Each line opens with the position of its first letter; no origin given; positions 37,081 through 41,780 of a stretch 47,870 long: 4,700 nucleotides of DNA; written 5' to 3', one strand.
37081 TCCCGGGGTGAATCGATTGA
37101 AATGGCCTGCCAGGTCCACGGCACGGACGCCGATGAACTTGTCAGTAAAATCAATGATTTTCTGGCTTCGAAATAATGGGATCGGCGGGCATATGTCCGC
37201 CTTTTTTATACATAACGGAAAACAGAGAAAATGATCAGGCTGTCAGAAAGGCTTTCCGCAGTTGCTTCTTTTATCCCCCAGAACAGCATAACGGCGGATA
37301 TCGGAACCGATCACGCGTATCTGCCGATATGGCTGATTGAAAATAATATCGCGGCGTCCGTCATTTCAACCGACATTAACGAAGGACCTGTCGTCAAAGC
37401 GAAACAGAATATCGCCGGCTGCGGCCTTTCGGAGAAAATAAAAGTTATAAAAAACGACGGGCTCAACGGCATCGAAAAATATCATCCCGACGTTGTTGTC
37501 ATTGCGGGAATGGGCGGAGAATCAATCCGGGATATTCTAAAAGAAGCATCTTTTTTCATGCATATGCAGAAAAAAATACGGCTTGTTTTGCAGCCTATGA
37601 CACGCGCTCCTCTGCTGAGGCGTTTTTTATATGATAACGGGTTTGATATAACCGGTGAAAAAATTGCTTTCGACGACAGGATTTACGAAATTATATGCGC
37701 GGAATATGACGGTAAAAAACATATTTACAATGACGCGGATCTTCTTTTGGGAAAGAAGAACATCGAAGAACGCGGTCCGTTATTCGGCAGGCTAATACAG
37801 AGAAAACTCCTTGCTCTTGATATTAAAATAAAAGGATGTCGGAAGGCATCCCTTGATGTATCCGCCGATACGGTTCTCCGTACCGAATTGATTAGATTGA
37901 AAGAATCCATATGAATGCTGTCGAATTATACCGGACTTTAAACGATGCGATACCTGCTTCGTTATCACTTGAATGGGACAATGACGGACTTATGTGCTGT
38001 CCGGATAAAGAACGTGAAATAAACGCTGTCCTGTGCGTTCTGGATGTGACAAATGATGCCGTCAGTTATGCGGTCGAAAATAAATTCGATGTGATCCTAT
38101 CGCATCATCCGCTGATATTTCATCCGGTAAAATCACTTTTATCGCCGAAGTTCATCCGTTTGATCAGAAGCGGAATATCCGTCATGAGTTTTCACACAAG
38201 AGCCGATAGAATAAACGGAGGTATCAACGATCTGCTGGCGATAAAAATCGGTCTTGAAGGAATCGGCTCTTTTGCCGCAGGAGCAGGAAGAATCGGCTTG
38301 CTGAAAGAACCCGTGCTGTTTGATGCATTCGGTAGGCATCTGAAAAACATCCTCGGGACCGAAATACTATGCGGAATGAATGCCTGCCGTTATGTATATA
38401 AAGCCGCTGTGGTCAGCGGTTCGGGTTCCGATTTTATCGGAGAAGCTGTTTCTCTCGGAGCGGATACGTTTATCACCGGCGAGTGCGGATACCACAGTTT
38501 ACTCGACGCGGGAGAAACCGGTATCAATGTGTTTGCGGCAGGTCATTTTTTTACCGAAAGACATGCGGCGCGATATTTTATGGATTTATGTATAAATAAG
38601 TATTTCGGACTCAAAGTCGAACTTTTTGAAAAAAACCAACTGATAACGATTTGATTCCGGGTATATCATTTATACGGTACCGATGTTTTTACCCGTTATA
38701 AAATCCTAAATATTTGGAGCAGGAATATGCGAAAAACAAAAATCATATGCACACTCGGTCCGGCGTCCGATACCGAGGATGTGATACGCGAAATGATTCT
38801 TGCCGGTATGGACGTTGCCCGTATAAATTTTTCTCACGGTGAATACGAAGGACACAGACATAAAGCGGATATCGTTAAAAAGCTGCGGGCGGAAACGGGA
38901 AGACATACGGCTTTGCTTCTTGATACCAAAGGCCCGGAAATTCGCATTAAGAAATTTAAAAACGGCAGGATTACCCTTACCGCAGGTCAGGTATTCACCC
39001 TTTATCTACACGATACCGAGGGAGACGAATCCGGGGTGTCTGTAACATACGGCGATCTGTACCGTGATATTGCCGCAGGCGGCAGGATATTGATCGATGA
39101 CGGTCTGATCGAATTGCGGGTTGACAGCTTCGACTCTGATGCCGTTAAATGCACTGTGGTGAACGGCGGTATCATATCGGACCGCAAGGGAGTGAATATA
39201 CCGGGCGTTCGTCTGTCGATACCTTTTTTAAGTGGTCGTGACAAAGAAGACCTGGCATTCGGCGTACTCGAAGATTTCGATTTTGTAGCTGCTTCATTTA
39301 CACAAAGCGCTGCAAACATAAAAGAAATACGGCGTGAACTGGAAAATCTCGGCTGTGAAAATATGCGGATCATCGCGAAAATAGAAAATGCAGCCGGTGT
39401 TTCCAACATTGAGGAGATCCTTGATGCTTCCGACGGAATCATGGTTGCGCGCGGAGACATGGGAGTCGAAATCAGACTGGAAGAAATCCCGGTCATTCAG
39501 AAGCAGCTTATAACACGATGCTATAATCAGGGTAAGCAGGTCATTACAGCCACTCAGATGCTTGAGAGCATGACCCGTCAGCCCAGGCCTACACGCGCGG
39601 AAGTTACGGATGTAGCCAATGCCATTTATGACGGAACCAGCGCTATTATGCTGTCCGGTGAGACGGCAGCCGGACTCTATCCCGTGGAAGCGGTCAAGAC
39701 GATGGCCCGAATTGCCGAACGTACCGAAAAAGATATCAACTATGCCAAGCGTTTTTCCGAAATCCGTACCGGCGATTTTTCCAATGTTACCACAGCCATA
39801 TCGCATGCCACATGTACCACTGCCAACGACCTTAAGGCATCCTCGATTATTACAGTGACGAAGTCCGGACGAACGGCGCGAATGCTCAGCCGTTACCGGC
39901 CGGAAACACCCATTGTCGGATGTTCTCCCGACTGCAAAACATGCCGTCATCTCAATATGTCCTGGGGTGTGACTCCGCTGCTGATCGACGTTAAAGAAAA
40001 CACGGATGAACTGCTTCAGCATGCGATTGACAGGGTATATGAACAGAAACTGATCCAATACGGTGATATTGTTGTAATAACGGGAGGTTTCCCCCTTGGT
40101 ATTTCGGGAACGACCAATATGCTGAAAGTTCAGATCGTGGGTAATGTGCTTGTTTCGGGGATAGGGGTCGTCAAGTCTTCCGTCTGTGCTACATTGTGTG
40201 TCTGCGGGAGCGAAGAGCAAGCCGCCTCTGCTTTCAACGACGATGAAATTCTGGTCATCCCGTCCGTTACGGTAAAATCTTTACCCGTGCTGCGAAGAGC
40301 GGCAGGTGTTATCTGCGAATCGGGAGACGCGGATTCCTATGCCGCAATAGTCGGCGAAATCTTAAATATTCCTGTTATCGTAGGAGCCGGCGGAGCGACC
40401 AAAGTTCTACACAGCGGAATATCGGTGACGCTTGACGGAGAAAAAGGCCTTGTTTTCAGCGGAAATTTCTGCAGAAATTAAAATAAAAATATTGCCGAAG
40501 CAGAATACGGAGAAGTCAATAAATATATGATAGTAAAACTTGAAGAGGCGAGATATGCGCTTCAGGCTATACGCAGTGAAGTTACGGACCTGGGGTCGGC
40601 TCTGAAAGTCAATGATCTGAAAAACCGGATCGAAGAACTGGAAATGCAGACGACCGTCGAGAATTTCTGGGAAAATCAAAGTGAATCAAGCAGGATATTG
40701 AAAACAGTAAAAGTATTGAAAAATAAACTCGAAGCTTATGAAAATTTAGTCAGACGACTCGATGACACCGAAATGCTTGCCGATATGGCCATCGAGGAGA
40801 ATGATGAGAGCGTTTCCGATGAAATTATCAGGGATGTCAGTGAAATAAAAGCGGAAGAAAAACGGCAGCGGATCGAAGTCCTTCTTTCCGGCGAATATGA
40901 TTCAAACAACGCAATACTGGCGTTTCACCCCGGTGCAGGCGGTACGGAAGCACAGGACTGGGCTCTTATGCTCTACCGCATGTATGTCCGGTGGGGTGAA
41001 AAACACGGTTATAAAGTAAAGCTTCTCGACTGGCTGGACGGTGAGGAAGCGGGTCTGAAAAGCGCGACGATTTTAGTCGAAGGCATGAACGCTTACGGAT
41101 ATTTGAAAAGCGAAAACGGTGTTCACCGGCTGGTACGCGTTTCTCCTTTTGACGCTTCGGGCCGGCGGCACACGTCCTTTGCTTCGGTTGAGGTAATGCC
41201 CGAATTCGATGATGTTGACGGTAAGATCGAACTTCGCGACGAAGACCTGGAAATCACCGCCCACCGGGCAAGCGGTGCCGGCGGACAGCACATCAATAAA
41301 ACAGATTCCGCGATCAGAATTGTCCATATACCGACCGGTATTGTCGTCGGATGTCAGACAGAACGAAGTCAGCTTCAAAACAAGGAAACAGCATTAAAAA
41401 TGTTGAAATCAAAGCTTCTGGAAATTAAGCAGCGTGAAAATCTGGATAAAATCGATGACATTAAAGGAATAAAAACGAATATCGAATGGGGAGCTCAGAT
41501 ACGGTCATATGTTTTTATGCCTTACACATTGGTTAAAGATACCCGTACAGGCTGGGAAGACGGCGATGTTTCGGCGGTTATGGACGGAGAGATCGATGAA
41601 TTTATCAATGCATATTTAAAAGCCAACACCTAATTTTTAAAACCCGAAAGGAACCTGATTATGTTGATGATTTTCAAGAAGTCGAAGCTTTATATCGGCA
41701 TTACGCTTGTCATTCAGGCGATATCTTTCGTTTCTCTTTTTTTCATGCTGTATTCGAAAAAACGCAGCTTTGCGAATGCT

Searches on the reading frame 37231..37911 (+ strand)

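Call 7: search_protein_families(library=pfam, proteins=[window:37231-37911:+], max_evalue=0.001)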
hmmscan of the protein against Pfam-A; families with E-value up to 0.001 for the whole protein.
window:37231-37911:+ (227 aa): 2 families
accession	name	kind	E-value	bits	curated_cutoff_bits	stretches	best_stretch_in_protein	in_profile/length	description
PF12847.13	Methyltransf_18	-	2.3e-50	171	27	1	4-155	1-151/151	Methyltransferase domain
PF04816.18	TrmK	-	1.1e-46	159.3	27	1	22-197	2-178/205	tRNA (adenine(22)-N(1))-methyltransferase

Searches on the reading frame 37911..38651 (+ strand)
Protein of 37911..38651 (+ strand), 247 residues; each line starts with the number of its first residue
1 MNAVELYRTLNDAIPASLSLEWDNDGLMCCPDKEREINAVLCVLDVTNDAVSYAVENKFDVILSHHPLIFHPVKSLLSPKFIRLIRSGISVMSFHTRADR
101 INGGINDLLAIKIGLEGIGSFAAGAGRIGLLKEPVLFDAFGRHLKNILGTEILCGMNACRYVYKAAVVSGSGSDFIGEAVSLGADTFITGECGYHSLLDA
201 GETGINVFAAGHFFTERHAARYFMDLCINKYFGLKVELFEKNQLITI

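Call 7: search_protein_families(library=pfam, proteins=[window:37911-38651:+], max_evalue=0.001)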
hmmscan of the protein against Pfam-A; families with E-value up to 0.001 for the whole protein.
window:37911-38651:+ (247 aa): 1 family
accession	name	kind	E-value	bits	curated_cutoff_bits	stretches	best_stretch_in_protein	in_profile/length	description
PF01784.24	DUF34_NIF3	-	1.1e-56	192.8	23.4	1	1-239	1-250/256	Duf34/NIF3 (NGG1p interacting factor 3)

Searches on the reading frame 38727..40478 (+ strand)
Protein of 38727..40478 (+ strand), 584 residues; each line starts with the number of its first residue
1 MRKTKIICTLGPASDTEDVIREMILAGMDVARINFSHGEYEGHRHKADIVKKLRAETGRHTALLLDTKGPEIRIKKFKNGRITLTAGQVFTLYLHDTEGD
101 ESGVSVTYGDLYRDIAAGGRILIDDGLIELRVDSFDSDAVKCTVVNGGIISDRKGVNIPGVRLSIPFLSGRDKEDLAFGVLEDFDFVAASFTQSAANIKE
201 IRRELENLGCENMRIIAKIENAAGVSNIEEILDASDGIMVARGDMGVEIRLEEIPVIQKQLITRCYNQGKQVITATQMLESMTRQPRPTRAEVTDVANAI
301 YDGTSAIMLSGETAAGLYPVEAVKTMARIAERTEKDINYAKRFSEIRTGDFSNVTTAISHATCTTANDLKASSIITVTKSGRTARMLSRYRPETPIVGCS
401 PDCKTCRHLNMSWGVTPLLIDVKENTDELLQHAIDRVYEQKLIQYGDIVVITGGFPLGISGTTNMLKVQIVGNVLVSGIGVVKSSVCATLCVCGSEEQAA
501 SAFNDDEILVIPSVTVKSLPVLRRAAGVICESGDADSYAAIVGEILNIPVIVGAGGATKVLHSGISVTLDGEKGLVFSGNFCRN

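Call 7: search_protein_families(library=pfam, proteins=[window:38727-40478:+], max_evalue=0.001)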
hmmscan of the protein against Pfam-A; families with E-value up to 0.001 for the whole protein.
window:38727-40478:+ (584 aa): 4 families
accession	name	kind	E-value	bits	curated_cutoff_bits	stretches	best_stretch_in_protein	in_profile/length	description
PF00224.27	PK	-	1.7e-124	415.6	30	1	1-323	1-328/328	Pyruvate kinase, barrel domain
PF02887.21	PK_C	-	1.8e-41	141.3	28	1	357-468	2-113/114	Pyruvate kinase, alpha/beta domain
PF00391.29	PEP-utilizers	-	7e-17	61.2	23.1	1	504-574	2-72/72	PEP-utilising enzyme, mobile domain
PF03328.21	HpcH_HpaI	-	0.00056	19.7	25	0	199-244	100-153/221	HpcH/HpaI aldolase/citrate lyase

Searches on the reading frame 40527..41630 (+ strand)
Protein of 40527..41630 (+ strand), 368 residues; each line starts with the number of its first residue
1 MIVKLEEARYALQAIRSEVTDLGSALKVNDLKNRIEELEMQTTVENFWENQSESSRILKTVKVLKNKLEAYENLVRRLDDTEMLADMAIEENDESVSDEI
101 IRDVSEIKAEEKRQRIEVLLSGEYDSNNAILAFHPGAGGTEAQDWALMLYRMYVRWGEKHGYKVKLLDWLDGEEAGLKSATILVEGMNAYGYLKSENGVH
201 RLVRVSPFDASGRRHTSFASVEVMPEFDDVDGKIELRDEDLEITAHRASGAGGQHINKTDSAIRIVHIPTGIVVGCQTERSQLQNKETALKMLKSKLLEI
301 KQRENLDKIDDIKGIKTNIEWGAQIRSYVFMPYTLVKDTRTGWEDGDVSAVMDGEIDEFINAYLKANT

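Call 7: search_protein_families(library=pfam, proteins=[window:40527-41630:+], max_evalue=0.001)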
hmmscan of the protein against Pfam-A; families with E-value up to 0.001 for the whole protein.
window:40527-41630:+ (368 aa): 2 families
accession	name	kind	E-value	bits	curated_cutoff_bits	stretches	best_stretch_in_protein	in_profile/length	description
PF03462.23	PCRF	-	7.8e-56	189.4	24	1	31-221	1-194/194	PCRF domain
PF00472.26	RF-1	-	1.3e-38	132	35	1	233-340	4-116/116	RF-1 domain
